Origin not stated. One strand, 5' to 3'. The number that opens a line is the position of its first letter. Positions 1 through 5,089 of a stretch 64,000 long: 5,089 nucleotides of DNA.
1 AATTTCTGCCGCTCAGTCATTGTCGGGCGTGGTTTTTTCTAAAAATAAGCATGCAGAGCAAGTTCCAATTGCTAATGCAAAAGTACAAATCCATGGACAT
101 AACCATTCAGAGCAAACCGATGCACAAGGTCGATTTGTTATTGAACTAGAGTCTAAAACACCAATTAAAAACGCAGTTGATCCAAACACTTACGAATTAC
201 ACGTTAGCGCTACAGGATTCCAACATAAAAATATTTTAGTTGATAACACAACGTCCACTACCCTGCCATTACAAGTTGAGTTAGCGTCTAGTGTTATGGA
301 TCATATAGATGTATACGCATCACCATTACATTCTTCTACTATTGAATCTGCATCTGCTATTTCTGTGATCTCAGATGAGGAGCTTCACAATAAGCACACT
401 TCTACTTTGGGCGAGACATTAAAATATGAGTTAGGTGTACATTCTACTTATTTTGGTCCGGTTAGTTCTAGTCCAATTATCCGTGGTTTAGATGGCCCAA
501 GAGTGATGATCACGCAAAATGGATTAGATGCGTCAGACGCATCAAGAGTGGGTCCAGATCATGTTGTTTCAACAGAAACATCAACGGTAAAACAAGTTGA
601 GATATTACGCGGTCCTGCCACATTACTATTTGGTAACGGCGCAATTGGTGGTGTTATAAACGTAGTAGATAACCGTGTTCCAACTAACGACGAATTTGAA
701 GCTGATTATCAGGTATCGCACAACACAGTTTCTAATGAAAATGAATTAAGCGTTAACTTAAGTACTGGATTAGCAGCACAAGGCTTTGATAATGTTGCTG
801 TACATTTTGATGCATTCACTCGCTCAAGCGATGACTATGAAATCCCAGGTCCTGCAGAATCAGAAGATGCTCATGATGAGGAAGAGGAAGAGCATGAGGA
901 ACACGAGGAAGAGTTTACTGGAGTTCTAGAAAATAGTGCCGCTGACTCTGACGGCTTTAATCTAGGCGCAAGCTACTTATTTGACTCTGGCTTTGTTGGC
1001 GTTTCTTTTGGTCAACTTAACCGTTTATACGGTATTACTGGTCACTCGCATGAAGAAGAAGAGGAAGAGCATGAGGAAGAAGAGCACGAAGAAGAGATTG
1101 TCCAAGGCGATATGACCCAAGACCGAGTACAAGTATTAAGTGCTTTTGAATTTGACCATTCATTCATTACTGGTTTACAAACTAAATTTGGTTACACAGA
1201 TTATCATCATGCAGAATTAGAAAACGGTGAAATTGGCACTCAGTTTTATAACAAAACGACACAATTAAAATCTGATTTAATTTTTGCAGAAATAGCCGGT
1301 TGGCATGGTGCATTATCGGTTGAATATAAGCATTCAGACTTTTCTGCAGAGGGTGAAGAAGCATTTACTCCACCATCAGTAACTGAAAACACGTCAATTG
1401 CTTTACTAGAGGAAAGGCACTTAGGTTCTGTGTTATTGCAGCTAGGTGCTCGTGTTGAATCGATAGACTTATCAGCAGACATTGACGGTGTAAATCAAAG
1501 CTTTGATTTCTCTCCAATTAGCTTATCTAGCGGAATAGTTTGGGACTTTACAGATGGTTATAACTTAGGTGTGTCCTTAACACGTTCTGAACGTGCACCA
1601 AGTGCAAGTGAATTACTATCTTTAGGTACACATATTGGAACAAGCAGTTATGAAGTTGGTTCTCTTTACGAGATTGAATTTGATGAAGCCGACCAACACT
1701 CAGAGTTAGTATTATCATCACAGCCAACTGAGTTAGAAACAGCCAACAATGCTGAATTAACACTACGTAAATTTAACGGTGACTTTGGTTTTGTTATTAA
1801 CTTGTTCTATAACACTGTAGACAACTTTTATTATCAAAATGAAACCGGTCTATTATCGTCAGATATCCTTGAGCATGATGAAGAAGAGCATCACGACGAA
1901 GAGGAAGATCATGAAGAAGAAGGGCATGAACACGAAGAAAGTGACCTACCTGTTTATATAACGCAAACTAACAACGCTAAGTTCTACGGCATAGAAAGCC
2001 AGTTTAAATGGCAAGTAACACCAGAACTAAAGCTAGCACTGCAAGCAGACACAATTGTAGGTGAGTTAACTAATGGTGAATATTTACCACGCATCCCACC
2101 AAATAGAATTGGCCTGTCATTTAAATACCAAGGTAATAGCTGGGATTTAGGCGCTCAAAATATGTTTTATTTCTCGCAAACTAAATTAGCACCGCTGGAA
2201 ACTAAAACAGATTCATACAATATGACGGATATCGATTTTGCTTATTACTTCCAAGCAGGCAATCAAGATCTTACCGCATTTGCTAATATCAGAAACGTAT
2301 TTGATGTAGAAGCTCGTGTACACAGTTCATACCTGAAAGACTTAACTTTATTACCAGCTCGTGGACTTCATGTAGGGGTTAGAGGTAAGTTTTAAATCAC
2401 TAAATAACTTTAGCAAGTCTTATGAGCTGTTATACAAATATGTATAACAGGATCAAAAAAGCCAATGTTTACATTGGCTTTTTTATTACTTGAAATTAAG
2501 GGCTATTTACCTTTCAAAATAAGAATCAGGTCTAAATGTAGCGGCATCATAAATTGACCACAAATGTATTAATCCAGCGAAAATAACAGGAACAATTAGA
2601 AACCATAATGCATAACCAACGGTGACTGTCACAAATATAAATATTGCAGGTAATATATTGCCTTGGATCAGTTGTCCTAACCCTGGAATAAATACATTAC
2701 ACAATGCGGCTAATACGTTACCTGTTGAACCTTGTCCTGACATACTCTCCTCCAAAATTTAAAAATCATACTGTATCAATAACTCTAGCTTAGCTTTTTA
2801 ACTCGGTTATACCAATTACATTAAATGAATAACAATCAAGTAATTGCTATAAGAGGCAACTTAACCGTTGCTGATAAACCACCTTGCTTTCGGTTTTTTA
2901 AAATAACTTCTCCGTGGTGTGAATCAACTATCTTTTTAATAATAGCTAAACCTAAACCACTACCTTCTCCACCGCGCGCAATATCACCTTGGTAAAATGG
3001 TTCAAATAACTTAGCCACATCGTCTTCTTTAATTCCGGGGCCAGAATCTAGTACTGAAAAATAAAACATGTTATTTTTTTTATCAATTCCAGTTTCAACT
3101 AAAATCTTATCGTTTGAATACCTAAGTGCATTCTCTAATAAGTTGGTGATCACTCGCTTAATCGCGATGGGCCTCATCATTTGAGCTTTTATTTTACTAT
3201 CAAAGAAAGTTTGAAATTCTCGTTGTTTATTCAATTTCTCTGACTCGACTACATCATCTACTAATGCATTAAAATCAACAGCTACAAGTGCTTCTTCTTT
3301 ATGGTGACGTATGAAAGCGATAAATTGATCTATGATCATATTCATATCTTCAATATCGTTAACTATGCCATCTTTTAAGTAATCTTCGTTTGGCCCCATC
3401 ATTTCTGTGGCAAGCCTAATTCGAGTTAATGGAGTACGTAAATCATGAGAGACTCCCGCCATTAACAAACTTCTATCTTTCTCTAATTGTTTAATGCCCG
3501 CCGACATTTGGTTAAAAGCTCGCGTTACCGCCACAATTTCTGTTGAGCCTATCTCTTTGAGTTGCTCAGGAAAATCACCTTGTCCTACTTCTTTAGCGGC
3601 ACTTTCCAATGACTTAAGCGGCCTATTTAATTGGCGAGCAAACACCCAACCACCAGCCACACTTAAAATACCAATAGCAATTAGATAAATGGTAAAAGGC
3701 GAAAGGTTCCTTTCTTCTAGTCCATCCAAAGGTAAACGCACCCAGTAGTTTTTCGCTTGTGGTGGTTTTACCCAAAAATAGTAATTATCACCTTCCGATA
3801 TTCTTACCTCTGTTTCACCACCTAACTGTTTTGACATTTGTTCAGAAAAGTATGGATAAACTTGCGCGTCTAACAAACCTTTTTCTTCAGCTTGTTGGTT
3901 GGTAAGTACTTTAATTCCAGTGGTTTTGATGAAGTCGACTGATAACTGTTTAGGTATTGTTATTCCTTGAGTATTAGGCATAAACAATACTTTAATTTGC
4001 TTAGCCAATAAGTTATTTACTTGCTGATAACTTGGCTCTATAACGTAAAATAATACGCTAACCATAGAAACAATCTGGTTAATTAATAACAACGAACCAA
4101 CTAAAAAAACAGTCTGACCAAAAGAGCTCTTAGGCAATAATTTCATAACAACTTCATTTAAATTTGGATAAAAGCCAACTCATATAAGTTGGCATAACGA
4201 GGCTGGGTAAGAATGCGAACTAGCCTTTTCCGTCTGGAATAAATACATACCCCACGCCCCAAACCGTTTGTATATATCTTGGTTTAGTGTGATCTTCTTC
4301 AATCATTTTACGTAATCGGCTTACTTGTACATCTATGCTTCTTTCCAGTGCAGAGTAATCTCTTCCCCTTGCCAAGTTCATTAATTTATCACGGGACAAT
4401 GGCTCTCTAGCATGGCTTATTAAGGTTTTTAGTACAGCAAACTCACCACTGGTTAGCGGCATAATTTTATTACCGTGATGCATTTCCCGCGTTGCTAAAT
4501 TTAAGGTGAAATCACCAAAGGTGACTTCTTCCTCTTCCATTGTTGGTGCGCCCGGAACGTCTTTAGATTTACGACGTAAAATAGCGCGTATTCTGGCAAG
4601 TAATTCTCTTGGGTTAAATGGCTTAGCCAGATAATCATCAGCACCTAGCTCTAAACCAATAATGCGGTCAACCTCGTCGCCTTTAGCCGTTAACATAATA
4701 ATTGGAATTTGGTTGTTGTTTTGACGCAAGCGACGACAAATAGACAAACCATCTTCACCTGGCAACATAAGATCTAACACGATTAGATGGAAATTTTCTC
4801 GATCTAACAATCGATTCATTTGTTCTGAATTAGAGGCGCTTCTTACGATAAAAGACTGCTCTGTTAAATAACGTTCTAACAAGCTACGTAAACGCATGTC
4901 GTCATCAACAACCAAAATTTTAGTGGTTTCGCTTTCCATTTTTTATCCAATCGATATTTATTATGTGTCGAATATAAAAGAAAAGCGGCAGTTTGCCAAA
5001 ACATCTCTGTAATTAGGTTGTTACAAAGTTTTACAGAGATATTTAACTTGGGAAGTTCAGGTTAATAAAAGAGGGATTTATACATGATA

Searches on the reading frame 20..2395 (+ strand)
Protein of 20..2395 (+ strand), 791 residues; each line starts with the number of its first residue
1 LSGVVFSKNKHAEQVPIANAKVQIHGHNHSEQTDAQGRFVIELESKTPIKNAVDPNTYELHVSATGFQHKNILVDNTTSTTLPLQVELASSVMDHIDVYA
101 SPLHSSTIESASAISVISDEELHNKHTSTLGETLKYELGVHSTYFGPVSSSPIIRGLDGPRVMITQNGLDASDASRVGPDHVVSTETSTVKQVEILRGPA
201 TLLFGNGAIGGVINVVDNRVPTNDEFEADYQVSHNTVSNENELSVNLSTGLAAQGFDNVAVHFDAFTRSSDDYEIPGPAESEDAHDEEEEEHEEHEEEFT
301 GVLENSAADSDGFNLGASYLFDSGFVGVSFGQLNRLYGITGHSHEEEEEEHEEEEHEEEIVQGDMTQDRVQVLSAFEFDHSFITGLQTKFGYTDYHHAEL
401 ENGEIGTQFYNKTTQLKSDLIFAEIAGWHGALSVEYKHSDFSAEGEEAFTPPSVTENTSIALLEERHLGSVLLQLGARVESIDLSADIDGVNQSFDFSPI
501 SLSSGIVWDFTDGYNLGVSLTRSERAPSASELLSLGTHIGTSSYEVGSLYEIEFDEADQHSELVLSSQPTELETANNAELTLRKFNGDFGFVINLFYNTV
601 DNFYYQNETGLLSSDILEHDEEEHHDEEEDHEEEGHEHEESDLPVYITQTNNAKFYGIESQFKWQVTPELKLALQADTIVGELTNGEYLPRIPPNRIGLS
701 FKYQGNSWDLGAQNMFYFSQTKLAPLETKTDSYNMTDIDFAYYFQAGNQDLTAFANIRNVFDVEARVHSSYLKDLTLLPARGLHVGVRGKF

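Call 58: search_protein_families(library=pfam, proteins=[window:20-2395:+], max_evalue=0.00001)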
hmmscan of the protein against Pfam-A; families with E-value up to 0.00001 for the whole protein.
window:20-2395:+ (791 aa): 4 families
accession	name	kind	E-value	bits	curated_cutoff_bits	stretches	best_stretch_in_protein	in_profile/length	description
PF00593.30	TonB_dep_Rec_b-barrel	-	2.7e-29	103.7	27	1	367-760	60-436/436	TonB dependent receptor-like, beta-barrel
PF07715.20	Plug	-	3.3e-19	69.8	23.9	1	108-212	3-107/107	TonB-dependent Receptor Plug Domain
PF13715.12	CarbopepD_reg_2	-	1.1e-07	32.2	32.2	1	2-92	2-80/88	CarboxypepD_reg-like domain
PF13620.12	CarboxypepD_reg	-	8.4e-07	29.7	32.3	1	13-88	10-81/82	Carboxypeptidase regulatory-like domain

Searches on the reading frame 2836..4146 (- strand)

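Call 58: search_protein_families(library=pfam, proteins=[window:2836-4146:-], max_evalue=0.00001)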
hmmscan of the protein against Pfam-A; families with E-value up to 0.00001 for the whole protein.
window:2836-4146:- (436 aa): 3 families
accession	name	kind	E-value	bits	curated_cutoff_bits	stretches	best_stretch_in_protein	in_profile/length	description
PF02518.31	HATPase_c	-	3.2e-25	89.2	26.4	1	326-432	3-109/111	Histidine kinase-, DNA gyrase B-, and HSP90-like ATPase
PF00672.30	HAMP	-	8.4e-12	45.7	25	1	168-219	1-52/53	HAMP domain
PF00512.31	HisKA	-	1.1e-09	38.6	26.9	1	225-280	2-62/66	His Kinase A (phospho-acceptor) domain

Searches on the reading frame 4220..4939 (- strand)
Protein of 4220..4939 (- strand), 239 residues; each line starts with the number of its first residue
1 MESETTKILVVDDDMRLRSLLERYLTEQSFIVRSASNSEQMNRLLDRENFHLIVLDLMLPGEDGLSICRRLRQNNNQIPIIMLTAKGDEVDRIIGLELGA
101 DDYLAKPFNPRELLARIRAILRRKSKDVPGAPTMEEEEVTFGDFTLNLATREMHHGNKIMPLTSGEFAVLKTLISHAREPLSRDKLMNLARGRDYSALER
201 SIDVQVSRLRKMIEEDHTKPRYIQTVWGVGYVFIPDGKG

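Call 58: search_protein_families(library=pfam, proteins=[window:4220-4939:-], max_evalue=0.00001)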
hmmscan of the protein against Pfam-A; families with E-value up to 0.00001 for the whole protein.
window:4220-4939:- (239 aa): 2 families
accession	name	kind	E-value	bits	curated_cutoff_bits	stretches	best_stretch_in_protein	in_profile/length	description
PF00072.30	Response_reg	-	2e-32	112.1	30.2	1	8-118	1-111/111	Response regulator receiver domain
PF00486.34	Trans_reg_C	-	1.2e-22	80.2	26.2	1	160-233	4-77/77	Transcriptional regulatory protein, C terminal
